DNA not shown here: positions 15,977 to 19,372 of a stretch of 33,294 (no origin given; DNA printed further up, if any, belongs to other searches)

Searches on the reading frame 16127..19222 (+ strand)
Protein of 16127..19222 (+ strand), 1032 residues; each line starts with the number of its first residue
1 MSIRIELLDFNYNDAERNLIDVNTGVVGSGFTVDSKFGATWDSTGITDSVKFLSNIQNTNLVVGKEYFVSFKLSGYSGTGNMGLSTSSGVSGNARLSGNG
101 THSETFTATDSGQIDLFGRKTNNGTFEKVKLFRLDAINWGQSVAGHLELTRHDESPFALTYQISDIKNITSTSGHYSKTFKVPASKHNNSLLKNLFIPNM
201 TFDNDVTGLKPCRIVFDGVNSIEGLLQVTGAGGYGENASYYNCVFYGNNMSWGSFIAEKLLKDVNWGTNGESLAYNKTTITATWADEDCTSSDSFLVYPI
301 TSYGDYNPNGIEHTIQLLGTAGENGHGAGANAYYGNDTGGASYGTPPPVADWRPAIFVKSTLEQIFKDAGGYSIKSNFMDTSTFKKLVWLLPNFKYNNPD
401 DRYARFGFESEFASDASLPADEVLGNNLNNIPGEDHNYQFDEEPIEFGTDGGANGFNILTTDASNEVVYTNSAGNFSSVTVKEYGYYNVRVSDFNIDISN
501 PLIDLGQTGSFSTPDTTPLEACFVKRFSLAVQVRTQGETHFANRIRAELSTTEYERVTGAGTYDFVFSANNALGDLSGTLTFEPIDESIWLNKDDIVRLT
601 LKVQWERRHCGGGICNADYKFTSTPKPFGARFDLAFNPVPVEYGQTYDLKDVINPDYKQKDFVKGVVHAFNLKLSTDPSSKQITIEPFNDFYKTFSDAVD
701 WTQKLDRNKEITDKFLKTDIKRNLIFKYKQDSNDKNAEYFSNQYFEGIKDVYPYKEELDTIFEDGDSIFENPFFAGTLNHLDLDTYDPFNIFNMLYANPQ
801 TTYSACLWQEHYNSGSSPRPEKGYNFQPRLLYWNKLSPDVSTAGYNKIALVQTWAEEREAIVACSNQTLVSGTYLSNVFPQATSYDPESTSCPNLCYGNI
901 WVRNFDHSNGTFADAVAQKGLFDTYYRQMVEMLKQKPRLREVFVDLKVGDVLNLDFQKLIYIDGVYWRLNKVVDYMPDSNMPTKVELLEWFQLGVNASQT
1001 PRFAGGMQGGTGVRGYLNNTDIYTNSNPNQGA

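Call 75: search_protein_families(library=pfam, max_evalue=0.01, proteins=[window:16127-19222:+])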
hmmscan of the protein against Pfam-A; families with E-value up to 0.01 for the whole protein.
window:16127-19222:+ (1032 aa): 0 families

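Call 89: search_protein_families(library=phrogs, max_evalue=0.001, proteins=[window:16127-19222:+])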
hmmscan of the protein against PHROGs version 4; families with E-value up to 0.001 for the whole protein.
window:16127-19222:+ (1032 aa): 2 families
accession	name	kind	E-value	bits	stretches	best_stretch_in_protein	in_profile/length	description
phrog_38559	-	unknown function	7.4e-07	28.9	1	153-265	21-132/754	-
phrog_20653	-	unknown function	5.6e-06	27.8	1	703-758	2-54/83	-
